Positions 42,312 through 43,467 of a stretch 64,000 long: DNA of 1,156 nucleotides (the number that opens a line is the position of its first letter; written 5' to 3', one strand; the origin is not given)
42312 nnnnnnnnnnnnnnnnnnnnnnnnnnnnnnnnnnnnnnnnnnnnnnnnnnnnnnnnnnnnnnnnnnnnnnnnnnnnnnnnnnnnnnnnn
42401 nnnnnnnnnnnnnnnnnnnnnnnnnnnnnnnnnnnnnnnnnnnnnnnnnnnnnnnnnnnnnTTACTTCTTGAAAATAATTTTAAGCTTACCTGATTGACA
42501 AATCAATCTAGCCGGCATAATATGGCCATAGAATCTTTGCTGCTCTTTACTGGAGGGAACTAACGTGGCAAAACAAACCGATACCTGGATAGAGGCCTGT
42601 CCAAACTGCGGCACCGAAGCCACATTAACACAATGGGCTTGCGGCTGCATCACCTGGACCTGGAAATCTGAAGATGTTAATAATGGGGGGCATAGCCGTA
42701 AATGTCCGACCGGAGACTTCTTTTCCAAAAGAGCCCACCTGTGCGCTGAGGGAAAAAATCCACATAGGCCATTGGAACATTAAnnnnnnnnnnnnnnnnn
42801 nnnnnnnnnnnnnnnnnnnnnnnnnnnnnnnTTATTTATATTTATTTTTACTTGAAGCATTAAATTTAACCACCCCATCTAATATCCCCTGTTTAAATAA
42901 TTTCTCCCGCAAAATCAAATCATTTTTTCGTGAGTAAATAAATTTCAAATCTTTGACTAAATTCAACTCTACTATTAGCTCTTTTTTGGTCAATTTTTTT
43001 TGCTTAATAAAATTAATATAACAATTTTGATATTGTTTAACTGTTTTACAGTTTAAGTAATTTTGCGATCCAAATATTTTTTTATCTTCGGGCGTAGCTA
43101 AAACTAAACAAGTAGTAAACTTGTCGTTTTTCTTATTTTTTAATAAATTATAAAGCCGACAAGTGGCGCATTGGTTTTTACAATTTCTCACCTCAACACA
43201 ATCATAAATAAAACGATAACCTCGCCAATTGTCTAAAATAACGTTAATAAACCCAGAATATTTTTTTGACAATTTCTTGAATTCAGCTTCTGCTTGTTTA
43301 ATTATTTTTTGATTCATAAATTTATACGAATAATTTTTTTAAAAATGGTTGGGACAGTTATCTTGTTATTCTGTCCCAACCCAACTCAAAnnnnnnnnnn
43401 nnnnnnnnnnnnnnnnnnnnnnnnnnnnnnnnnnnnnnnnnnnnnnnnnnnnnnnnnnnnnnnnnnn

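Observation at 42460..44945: YerC/TrpR-like regulator - radical SAM/SPASM enzyme - cysteine-rich small proteins at elevated GC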

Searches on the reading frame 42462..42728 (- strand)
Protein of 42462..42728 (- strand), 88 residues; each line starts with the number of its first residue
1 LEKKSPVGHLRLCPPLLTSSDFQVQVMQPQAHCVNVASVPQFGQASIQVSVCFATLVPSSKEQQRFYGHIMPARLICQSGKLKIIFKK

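Call 3: search_protein_families(library=pfam, proteins=[window:42462-42728:-], max_evalue=0.01)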
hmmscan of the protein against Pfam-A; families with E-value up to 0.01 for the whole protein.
window:42462-42728:- (88 aa): 0 families

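Call 4: search_protein_families(library=ncbifam, proteins=[window:42462-42728:-], max_evalue=0.01)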
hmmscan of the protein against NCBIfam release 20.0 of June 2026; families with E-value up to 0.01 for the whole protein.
window:42462-42728:- (88 aa): 0 families

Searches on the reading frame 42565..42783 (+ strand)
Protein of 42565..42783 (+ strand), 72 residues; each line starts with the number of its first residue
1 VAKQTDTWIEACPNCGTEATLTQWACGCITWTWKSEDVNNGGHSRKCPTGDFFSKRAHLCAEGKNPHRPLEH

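Call 3: search_protein_families(library=pfam, proteins=[window:42565-42783:+], max_evalue=0.01)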
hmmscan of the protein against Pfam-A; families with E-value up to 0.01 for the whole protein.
window:42565-42783:+ (72 aa): 0 families

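Call 4: search_protein_families(library=ncbifam, proteins=[window:42565-42783:+], max_evalue=0.01)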
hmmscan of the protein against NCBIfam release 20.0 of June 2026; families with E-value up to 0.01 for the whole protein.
window:42565-42783:+ (72 aa): 0 families

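Call 29: search_protein_families(library=padloc, proteins=[window:42565-42783:+], max_evalue=0.01)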
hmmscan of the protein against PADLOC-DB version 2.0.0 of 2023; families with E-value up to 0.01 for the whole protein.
window:42565-42783:+ (72 aa): 0 families

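Call 33: find_homologous_proteins(query=window:42565-42780:+, max_evalue=0.1)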
Query seq(72 aa): no candidate shares three 5-residue words with the query. No homologue found.

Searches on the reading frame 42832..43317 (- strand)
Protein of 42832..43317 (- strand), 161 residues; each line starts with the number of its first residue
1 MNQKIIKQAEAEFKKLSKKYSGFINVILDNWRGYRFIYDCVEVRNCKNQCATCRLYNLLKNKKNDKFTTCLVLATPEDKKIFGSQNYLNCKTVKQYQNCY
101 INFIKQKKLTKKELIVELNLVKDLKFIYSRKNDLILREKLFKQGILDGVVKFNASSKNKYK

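Call 3: search_protein_families(library=pfam, proteins=[window:42832-43317:-], max_evalue=0.01)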
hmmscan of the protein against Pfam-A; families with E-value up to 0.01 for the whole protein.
window:42832-43317:- (161 aa): 1 family
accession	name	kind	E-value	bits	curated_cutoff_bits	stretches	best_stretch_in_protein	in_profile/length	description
PF01439.23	Metallothio_2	-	0.0095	17.3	23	0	40-99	10-68/81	Metallothionein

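Call 4: search_protein_families(library=ncbifam, proteins=[window:42832-43317:-], max_evalue=0.01)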
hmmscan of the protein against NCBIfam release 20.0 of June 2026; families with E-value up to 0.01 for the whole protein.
window:42832-43317:- (161 aa): 0 families

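Call 17: find_homologous_proteins(query=window:42832-43317:-)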
Query window:42832-43317:- (161 aa): 16 proteins with E <= 0.001 among 217 candidates.
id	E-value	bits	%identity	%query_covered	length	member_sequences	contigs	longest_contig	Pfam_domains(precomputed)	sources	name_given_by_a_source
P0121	1.4e-98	345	100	100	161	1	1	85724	-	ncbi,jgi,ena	ncbi:MAG: hypothetical protein WCX71_00295 [Candidatus Buchananbacteria bacterium]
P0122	4.8e-54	201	59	98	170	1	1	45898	-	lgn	-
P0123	2.0e-53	199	61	93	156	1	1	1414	-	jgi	-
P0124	3.7e-48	182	51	99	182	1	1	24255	-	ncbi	ncbi:MAG: hypothetical protein V1908_01035 [Candidatus Peregrinibacteria bacterium]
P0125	2.0e-45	173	58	94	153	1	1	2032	-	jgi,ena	-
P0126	3.4e-45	172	58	91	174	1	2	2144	-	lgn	-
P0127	1.7e-44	170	55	91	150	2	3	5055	-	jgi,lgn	-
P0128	2.9e-42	162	52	91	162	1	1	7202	-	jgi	jgi:hypothetical protein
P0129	1.1e-41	161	53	93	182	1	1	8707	-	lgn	-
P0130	1.4e-41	160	52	94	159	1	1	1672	-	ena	-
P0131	3.5e-41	159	51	99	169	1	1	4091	-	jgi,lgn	jgi:hypothetical protein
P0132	7.6e-41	158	50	99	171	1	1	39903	-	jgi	jgi:hypothetical protein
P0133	1.3e-38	151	47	94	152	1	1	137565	-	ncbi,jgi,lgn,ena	ncbi:MAG: hypothetical protein WC544_01685 [Patescibacteria group bacterium]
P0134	7.4e-38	148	48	93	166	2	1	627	-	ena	-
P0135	2.6e-37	146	43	98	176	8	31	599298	-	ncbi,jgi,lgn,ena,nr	ncbi:hypothetical protein A2454_04120 [Candidatus Peribacteria bacterium RIFOXYC2_FULL_55_14]|nr:MAG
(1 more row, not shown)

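Call 29: search_protein_families(library=padloc, proteins=[window:42832-43317:-], max_evalue=0.01)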
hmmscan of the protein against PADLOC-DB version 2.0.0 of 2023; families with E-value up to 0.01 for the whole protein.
window:42832-43317:- (161 aa): 0 families

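Call 30: predict_structure(alignment_id=A2)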
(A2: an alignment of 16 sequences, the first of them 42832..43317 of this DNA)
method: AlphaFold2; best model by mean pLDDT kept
length: 161 residues; sequences in the alignment: 16
mean_pLDDT: 90.4   pTM: 0.87
mean pLDDT of the five models: 90.4, 90.0, 89.8, 88.9, 88.3
residues with pLDDT >= 90: 119; 70-90: 31; 50-70: 10; < 50: 1
segments of 3 or more residues with pLDDT < 50: none
pLDDT, mean of each block of 10 residues (from residue 1): 92 96 97 93 93 93 77 91 92 96 88 92 97 96 94 65 48
secondary structure, 60 per line:
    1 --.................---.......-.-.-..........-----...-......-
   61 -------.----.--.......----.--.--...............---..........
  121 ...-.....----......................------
elements in order: H3-19 E23-29 E35-40 H41-44 H54-59 H76-82 H93-107 H111-123 E125-129 H134-155

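Call 43: search_protein_representatives(alignment_id=A2)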
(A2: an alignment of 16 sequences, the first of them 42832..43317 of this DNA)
Query: 16 sequences, 161 profile positions. Proteins with E-value up to 0.001 (for the whole library): 103; up to 1e-10: 85; up to 1e-30: 22. The best 103 are listed.
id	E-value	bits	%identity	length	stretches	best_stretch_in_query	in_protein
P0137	1.2e-61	223.3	-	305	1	1-158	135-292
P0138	2.6e-60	219.0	-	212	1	1-150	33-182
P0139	2.3e-54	199.6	-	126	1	7-130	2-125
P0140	2.3e-53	196.4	-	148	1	24-157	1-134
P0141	1.9e-50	186.9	-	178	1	5-159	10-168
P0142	3.0e-50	186.2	-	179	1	2-160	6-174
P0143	6.0e-49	182.0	-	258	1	2-153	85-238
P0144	7.9e-47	175.1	-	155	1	1-150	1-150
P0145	9.7e-47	174.8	-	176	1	1-159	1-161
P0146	1.7e-46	174.1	-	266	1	1-156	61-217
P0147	3.1e-45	169.9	-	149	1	1-148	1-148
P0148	9.2e-43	161.9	-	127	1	33-148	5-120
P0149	1.1e-42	161.7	-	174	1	4-159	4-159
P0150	1.5e-42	161.2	-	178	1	1-159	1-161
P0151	1.1e-39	151.9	-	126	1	1-92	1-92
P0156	4.8e-32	127.1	-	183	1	23-153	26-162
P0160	2.1e-29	118.5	-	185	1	13-158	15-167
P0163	6.5e-24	100.6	-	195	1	22-154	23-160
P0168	3.3e-23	98.3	-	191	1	22-156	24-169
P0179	5.8e-20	87.8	-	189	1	10-157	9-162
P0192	8.3e-18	80.8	-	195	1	11-150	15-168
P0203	4.3e-16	75.2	-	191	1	2-158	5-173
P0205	1.2e-15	73.8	-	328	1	3-158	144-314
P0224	1.8e-10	57.0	-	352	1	23-154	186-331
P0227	7.6e-09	51.7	-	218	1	8-150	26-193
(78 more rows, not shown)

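Call 48: list_cluster_members(proteins=[P0156, P0160, P0163, P0168, P0179, P0192, P0203, P0205, P0224, P0227])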
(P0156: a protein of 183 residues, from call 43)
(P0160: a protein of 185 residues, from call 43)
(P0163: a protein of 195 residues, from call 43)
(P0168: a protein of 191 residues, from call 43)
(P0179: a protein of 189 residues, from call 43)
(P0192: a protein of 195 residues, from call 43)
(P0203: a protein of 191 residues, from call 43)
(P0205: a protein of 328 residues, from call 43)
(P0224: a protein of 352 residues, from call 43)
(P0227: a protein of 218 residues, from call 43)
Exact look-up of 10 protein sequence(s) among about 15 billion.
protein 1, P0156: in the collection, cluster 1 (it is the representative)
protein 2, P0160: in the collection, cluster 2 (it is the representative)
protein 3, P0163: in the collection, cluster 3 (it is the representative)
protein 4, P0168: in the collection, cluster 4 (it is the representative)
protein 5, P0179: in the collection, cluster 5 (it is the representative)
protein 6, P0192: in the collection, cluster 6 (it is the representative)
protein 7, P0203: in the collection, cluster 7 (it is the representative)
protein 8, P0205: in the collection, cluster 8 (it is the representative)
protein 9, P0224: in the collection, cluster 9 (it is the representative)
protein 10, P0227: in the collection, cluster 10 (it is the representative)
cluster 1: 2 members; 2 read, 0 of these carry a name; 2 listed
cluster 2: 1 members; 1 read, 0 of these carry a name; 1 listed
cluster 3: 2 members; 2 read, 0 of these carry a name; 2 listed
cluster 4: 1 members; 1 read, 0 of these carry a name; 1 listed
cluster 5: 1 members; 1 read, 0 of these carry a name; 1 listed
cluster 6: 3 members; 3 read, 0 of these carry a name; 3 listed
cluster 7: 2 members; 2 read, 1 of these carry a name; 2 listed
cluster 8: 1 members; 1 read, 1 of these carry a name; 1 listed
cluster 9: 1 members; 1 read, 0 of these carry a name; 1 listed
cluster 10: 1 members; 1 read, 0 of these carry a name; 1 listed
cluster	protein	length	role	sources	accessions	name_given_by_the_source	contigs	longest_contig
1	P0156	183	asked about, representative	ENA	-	-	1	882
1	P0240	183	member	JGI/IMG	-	-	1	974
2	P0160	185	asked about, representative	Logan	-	-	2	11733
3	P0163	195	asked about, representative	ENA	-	-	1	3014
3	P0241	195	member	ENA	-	-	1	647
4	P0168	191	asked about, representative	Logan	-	-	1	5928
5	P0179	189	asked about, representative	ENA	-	-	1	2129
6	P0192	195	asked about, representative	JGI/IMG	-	-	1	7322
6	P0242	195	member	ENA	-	-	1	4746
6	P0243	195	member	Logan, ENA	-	-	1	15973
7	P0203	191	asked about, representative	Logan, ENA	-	-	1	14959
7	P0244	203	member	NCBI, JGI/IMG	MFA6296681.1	MAG: hypothetical protein WC663_04970 [Patescibacteria group bacterium] | hypothetical protein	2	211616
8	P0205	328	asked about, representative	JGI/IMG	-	C_GCAxxG_C_C family probable redox protein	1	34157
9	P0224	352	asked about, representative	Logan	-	-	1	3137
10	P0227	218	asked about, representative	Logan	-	-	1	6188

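Call 80: find_related_loci(query=A6, collection=metagenome_contigs, flank=6000)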
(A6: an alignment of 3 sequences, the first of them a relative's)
Query A6 (203 aa) in metagenome_contigs; peptide patterns used: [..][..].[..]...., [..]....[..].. (x = any residue, [..] = any of these).
121 stretches matched a pattern; 1 encode a relative of the query (tblastn E <= 1e-3); 1 distinct loci.
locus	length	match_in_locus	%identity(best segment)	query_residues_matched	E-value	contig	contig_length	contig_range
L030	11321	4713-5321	100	1-203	7e-139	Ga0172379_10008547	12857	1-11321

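Call 82: search_protein_families(library=pfam, proteins=[L030:3612-4316:+, L030:4359-4646:+, L030:4713-5324:+, L030:5788-8313:+, L030:8320-8937:+], max_evalue=0.001)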
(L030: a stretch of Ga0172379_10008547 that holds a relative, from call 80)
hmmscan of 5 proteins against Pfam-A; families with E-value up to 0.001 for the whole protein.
L030:3612-4316:+ (234 aa): 1 family
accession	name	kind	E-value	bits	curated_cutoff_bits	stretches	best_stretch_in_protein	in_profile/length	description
PF13489.12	Methyltransf_23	-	0.00016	21.9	27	1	54-196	19-118/164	Methyltransferase domain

L030:4359-4646:+ (95 aa): 0 families

L030:4713-5324:+ (203 aa): 0 families

L030:5788-8313:+ (841 aa): 2 families
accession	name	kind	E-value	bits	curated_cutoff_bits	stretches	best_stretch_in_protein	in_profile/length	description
PF01326.24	PPDK_N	-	9.2e-47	160.3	27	1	67-268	101-314/328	Pyruvate phosphate dikinase, AMP/ATP-binding domain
PF00391.29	PEP-utilizers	-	5.8e-16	58.3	23.1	1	764-832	4-69/72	PEP-utilising enzyme, mobile domain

L030:8320-8937:+ (205 aa): 1 family
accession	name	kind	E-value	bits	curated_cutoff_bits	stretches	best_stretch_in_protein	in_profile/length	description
PF01451.26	LMWPc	-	8.2e-12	46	23.2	1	32-73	1-42/144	Low molecular weight phosphotyrosine protein phosphatase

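Call 93: fold_search(model_id=the predicted structure, library=pdb)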
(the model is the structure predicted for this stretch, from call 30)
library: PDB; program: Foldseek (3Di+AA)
matches with E <= 10: 72; with E <= 0.001: 0
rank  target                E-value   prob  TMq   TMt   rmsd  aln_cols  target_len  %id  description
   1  7ae2_B                6.9e-01  0.33  0.36  0.40   7.0       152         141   14  Crystal structure of HEPN(H107A-Y109F) toxin in complex with MNT antitoxin (released 2020-12-30)
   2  7ae9_H                1.8e+00  0.20  0.37  0.42   5.8       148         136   14  Crystal structure of mono-AMPylated HEPN(R46E) toxin in complex with MNT antitoxin (released 2020-12-30)
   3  7ocn_A                1.8e+00  0.18  0.24  0.07   3.9        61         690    8  Crystal structure of the bifunctional mannitol-1-phosphate dehydrogenase/phosphatase MtlD from Acinetobacter baumannii (released 2022-04-20)
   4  7ocr_A                2.0e+00  0.14  0.21  0.06   4.8        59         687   10  NADPH and fructose-6-phosphate bound to the dehydrogenase domain of the bifunctional mannitol-1-phosphate dehydrogenas (released 2022-04-20)
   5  7ocs_D                2.1e+00  0.18  0.23  0.07   4.7        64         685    9  Mannitol-1-phosphate bound to the phosphatase domain of the bifunctional mannitol-1-phosphate dehydrogenase/phosphatas (released 2022-04-27)
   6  2grn_B                2.1e+00  0.14  0.24  0.24   7.8        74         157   11  Crystal Structure of human RanGAP1-Ubc9 (released 2006-05-30)
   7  7ocs_A                2.3e+00  0.16  0.23  0.07   4.7        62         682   10  Mannitol-1-phosphate bound to the phosphatase domain of the bifunctional mannitol-1-phosphate dehydrogenase/phosphatas (released 2022-04-27)
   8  7ae9_G                2.4e+00  0.10  0.31  0.33  11.5       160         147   12  Crystal structure of mono-AMPylated HEPN(R46E) toxin in complex with MNT antitoxin (released 2020-12-30)
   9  9iga_A                2.4e+00  0.07  0.19  0.08  13.8        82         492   15  Beta-hairpin macrocyclic peptide in complex with STAT1 (released 2026-02-18)
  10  7ocp_A                2.7e+00  0.12  0.22  0.06   3.9        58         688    9  NADPH bound to the dehydrogenase domain of the bifunctional mannitol-1-phosphate dehydrogenase/phosphatase MtlD from A (released 2022-04-20)
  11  7ae9_F                2.9e+00  0.08  0.30  0.33  11.4       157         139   13  Crystal structure of mono-AMPylated HEPN(R46E) toxin in complex with MNT antitoxin (released 2020-12-30)
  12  6m6v_A                3.1e+00  0.13  0.38  0.48   8.2       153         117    9  Crystal structure the toxin-antitoxin MntA-HepT (released 2020-09-30)
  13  7ae9_E                3.1e+00  0.10  0.32  0.35  11.2       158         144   12  Crystal structure of mono-AMPylated HEPN(R46E) toxin in complex with MNT antitoxin (released 2020-12-30)
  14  7aer_A                3.7e+00  0.12  0.38  0.48   7.8       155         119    8  Rebuilt and re-refined PDB entry 5yep: tri-AMPylated Shewanella oneidensis HEPN toxin in complex with MNT antitoxin (released 2020-12-30)
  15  3h0d_B                3.9e+00  0.04  0.16  0.17   9.6        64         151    8  Crystal structure of CtsR in complex with a 26bp DNA duplex (released 2009-06-30)
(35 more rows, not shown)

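Call 105: search_solved_structures(query=A4, max_evalue=10)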
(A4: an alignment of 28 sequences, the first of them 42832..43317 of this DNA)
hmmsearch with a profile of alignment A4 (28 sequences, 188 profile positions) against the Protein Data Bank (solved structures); distinct sequences matched with E-value up to 10: 0.

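Call 110: find_encoding_contigs(protein=P0133, flank=4000, max_places=2)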
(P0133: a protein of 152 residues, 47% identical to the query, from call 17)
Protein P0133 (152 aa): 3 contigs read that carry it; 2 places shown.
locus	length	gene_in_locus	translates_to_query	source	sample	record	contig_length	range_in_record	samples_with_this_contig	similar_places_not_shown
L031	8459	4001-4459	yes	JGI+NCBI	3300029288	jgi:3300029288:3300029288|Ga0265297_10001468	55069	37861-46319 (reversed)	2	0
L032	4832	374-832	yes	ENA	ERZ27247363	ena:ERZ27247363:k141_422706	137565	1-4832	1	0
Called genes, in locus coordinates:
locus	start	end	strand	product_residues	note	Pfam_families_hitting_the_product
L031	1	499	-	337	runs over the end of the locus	PF00274:Glycolytic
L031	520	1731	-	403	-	PF00365:PFK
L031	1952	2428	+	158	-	PF07366:SnoaL, PF12680:SnoaL_2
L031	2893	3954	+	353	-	PF04055:Radical_SAM (weak)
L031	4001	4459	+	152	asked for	-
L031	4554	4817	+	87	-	-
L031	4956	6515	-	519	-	PF04055:Radical_SAM, PF16199:Radical_SAM_C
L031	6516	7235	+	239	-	PF01209:Ubie_methyltran (weak), PF13489:Methyltransf_23, PF07021:MetW, PF13847:Methyltransf_31, PF08241:Methyltransf_11, PF08242:Methyltransf_12, PF13649:Methyltransf_25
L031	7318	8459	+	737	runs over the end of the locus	PF02880:PGM_PMM_III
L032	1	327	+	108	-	?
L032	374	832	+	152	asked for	-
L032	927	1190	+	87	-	-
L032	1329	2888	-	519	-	PF04055:Radical_SAM, PF16199:Radical_SAM_C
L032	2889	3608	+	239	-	PF01209:Ubie_methyltran (weak), PF13489:Methyltransf_23, PF07021:MetW, PF13847:Methyltransf_31, PF08241:Methyltransf_11, PF08242:Methyltransf_12, PF13649:Methyltransf_25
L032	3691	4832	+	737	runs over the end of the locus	PF02880:PGM_PMM_III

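Call 111: find_encoding_contigs(protein=P0132, flank=4000, max_places=2)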
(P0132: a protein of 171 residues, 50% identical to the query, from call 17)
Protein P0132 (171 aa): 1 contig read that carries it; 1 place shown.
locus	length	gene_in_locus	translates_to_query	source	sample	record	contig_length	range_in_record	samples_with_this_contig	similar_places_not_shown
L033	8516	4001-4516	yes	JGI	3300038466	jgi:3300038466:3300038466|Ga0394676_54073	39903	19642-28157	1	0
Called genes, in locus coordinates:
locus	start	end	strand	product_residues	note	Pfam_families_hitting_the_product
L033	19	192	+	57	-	PF00037:Fer4, PF12797:Fer4_2 (weak), PF12837:Fer4_6 (weak), PF12838:Fer4_7 (faint), PF13459:Fer4_15, PF14697:Fer4_21 (weak), PF25160:LdpA_Fe-S-bd (faint), PF13370:Fer4_13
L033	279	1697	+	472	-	PF01541:GIY-YIG, PF27096:UvrC_M, PF08459:UvrC_RNaseH_dom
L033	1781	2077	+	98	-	PF01371:Trp_repressor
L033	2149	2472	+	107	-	PF01371:Trp_repressor, PF13384:HTH_23 (weak), PF13936:HTH_38 (weak)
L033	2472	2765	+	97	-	-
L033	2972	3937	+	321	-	-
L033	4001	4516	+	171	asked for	-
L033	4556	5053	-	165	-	PF03449:GreA_GreB_N, PF01272:GreA_GreB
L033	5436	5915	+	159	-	PF22811:Zn_ribbon_NrdR, PF03477:ATP-cone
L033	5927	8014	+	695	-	PF03477:ATP-cone, PF13597:NRDD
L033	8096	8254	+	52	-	PF13597:NRDD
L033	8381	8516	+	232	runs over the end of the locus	PF04055:Radical_SAM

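Call 112: find_encoding_contigs(protein=P0135, flank=4000, max_places=3)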
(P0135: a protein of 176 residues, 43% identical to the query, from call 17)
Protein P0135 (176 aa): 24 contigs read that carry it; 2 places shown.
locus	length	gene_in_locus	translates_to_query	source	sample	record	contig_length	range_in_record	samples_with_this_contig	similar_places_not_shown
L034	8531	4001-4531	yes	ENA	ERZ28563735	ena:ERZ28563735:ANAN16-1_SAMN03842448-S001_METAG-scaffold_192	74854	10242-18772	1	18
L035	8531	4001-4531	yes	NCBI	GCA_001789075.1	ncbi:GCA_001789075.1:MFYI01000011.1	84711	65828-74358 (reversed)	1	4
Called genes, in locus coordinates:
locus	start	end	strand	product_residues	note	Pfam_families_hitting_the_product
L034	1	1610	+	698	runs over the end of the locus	PF00009:GTP_EFTU, PF03144:GTP_EFTU_D2, PF22042:EF-G_D2, PF14492:EFG_III, PF16658:RF3_C (weak), PF03764:EFG_IV, PF00679:EFG_C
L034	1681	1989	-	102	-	-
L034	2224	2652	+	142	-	PF01371:Trp_repressor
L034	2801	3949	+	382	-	PF04055:Radical_SAM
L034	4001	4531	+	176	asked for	-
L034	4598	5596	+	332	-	PF00383:dCMP_cyt_deam_1, PF14437:MafB19-deam (faint), PF01872:RibD_C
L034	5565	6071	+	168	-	-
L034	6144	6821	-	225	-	PF02525:Flavodoxin_2, PF03358:FMN_red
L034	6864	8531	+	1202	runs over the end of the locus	PF08471:Ribonuc_red_2_N, PF02867:Ribonuc_red_lgC, PF12637:TSCPD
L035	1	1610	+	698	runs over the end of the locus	PF00009:GTP_EFTU, PF03144:GTP_EFTU_D2, PF22042:EF-G_D2, PF14492:EFG_III, PF16658:RF3_C (weak), PF03764:EFG_IV, PF00679:EFG_C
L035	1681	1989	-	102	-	-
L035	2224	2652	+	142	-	PF01371:Trp_repressor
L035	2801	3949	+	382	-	PF04055:Radical_SAM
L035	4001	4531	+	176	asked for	-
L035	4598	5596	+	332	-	PF00383:dCMP_cyt_deam_1, PF14437:MafB19-deam (faint), PF01872:RibD_C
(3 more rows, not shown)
